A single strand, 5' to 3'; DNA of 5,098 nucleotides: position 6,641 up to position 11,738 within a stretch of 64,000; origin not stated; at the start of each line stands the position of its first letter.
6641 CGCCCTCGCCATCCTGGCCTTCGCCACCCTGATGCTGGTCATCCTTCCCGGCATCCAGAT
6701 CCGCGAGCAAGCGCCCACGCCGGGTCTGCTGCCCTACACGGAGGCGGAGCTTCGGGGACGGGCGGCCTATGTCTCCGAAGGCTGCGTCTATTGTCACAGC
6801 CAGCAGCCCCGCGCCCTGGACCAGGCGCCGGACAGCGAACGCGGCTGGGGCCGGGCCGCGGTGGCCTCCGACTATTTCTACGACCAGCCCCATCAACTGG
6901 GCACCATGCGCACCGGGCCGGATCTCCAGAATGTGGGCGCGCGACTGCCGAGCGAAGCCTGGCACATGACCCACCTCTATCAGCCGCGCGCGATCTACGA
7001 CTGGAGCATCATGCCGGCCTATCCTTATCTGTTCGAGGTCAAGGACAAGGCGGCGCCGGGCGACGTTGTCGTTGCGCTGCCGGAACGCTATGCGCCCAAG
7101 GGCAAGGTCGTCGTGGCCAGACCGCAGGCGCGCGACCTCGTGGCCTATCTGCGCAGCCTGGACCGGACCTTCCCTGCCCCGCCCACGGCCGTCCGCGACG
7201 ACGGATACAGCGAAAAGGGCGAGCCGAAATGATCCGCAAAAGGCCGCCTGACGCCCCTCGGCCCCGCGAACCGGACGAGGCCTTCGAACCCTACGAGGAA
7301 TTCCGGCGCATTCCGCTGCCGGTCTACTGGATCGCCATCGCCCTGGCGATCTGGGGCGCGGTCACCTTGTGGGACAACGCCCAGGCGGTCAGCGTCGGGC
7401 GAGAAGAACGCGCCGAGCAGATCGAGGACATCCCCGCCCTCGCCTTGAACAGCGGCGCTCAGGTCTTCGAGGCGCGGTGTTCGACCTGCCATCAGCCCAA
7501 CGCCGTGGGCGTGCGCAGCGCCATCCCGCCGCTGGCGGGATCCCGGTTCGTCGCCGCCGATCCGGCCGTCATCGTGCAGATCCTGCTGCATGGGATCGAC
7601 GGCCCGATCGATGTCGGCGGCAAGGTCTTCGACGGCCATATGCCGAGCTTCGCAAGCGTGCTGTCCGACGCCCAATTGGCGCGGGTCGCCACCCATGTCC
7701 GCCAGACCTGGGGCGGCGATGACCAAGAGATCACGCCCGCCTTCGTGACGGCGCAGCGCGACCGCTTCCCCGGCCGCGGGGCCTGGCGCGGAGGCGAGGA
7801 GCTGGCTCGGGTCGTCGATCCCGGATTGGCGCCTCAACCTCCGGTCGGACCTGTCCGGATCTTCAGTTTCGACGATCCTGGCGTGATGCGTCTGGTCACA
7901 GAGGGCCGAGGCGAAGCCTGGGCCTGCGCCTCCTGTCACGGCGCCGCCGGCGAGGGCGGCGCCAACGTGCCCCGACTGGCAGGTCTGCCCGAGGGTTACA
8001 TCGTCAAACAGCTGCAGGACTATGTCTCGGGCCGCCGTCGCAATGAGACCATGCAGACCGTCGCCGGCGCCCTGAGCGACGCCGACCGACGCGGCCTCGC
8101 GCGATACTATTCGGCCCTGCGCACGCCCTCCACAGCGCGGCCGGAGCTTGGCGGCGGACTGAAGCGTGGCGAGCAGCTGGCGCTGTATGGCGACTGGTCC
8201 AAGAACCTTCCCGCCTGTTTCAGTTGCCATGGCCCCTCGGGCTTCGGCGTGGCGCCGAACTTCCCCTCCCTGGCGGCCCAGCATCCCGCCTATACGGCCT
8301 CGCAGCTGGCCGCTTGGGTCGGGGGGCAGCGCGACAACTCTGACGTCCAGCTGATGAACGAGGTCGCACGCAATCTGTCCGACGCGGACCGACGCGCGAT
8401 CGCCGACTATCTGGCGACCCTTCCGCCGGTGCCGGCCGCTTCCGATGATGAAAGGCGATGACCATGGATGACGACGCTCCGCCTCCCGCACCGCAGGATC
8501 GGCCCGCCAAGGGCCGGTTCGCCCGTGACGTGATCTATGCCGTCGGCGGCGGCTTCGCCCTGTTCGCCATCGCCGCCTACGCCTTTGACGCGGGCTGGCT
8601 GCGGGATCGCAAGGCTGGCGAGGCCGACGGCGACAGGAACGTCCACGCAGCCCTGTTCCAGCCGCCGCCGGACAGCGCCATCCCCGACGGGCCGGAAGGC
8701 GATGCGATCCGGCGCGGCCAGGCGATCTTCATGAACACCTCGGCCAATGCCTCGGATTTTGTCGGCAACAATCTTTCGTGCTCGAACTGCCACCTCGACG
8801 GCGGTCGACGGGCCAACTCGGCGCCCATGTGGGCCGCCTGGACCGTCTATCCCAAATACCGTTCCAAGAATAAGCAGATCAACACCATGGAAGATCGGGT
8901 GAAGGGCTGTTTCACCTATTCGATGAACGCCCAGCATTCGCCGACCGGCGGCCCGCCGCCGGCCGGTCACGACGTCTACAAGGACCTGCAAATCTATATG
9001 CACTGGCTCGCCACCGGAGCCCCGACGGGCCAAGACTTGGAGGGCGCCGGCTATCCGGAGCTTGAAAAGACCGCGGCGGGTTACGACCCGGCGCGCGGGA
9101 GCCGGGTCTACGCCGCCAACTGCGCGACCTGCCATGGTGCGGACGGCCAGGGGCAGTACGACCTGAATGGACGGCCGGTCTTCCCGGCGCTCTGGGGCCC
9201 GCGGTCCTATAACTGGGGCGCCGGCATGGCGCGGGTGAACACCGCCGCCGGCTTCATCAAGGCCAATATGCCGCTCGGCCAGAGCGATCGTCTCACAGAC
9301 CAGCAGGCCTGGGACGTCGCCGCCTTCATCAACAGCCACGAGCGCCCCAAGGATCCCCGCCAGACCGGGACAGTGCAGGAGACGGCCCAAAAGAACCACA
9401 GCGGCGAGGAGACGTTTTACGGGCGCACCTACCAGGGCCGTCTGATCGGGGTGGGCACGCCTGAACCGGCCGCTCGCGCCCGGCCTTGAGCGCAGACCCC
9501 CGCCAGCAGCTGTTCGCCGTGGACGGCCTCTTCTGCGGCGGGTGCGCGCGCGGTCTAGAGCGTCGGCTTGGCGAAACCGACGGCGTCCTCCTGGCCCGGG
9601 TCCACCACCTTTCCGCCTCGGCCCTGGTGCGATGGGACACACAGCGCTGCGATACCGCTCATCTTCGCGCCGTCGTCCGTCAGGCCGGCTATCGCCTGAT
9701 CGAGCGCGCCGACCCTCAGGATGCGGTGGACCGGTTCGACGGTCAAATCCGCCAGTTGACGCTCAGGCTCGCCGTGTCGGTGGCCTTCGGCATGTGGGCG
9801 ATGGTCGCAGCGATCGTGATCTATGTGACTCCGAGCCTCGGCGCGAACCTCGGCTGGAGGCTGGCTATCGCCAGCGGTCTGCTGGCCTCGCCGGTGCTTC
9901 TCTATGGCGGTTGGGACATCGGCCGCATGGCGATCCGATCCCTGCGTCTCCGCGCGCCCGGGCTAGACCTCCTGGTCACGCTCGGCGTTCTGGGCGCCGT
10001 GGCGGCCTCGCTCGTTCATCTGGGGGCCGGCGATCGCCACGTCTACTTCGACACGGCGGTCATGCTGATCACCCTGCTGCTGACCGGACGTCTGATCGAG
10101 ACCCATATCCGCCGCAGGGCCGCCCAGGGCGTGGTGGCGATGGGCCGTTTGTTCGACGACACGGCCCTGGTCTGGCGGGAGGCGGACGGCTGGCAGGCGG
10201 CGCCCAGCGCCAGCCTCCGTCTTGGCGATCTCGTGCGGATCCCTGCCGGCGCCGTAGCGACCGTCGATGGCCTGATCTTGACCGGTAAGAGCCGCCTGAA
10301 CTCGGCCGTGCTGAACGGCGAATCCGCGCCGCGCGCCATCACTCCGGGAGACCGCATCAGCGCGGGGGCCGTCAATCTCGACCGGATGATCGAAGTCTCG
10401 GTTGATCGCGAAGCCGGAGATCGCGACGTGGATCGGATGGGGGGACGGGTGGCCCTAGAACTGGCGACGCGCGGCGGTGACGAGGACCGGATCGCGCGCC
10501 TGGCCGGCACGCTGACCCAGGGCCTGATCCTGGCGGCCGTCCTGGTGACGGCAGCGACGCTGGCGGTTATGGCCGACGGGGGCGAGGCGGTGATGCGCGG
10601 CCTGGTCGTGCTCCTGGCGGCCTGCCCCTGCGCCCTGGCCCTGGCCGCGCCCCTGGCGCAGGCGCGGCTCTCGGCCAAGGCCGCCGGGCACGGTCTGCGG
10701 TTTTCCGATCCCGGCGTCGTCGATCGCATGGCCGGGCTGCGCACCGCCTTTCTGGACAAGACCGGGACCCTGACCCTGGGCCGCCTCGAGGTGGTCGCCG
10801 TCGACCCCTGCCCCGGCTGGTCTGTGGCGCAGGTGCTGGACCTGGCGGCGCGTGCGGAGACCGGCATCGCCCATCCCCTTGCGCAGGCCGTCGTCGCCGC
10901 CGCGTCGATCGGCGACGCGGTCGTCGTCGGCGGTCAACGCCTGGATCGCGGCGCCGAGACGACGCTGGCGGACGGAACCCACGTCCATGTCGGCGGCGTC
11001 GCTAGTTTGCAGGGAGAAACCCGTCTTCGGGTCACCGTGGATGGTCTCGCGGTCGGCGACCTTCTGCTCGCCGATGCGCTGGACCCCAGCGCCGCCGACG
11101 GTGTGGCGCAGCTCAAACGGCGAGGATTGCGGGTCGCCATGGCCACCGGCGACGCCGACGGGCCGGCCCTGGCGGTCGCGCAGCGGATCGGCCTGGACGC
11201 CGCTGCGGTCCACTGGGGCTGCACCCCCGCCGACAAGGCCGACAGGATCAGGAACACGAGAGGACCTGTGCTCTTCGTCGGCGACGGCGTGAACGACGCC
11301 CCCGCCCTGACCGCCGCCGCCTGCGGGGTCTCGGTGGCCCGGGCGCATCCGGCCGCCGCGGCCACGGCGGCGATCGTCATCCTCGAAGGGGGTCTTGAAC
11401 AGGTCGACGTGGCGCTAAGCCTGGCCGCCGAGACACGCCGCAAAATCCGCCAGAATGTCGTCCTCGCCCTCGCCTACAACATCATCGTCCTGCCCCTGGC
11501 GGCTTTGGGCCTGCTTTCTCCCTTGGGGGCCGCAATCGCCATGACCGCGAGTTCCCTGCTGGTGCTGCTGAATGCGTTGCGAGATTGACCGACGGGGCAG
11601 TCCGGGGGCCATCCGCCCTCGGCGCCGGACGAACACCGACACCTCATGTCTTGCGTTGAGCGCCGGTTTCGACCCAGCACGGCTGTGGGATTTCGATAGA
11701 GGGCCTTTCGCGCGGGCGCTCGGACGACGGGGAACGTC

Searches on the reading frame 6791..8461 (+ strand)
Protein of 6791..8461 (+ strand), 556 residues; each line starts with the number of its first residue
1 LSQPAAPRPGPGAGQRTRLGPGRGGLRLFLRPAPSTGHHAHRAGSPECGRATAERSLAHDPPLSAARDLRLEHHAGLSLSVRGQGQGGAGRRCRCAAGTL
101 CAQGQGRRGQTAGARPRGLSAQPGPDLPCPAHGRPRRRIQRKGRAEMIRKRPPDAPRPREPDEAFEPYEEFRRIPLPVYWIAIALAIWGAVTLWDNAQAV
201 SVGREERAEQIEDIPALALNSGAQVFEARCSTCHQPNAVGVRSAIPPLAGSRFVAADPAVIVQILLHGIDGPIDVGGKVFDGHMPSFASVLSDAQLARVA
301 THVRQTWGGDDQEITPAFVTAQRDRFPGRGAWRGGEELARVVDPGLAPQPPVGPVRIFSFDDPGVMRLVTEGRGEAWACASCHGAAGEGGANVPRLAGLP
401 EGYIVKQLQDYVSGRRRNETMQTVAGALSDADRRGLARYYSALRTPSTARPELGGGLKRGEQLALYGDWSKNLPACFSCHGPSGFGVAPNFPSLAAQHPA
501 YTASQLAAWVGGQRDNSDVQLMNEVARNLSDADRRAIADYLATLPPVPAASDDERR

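Call 70: search_protein_families(library=pfam, proteins=[window:6791-8461:+], max_evalue=0.001)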
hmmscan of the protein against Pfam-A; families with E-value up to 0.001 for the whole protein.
window:6791-8461:+ (556 aa): 2 families
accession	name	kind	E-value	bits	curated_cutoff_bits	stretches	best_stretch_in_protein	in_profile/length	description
PF00034.26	Cytochrom_C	-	3.3e-26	92.9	21.3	3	475-544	11-89/90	Cytochrome c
PF13442.11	Cytochrome_CBB3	-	4e-24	85.2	27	2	219-303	3-68/68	Cytochrome C oxidase, cbb3-type, subunit III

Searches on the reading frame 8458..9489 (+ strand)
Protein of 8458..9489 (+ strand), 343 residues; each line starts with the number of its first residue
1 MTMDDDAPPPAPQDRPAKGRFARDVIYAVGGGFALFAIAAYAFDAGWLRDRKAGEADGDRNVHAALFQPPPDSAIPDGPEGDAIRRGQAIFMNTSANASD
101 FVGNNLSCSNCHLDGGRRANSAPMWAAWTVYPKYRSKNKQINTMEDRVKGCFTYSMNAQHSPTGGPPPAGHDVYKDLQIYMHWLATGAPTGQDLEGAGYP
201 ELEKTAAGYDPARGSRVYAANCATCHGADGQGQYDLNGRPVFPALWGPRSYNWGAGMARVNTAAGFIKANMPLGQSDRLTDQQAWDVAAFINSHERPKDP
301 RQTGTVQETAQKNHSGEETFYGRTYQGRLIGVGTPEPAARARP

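Call 70: search_protein_families(library=pfam, proteins=[window:8458-9489:+], max_evalue=0.001)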
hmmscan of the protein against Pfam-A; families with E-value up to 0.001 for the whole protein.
window:8458-9489:+ (343 aa): 3 families
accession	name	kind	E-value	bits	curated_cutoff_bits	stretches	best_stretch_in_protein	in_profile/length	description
PF00034.26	Cytochrom_C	-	2e-15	58.3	21.3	1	212-294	2-89/90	Cytochrome c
PF13442.11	Cytochrome_CBB3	-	3.3e-13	50.2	27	1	211-291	3-68/68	Cytochrome C oxidase, cbb3-type, subunit III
PF21342.2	SoxA-TsdA_cyt-c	-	3.9e-08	33.6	27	1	104-160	13-64/88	SoxA/TsdA, cytochrome c domain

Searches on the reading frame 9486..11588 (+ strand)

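Call 70: search_protein_families(library=pfam, proteins=[window:9486-11588:+], max_evalue=0.001)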
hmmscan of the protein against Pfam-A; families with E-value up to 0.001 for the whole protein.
window:9486-11588:+ (700 aa): 3 families
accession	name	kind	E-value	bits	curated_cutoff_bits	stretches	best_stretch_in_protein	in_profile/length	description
PF00122.25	E1-E2_ATPase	-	4.6e-29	101.7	28.1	1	224-400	4-179/181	E1-E2 ATPase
PF00702.32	Hydrolase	-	6.7e-16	59.7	26.4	1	419-611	2-190/191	haloacid dehalogenase-like hydrolase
PF00403.32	HMA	-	4.7e-06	27.3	24.8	1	10-69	2-61/62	Heavy-metal-associated domain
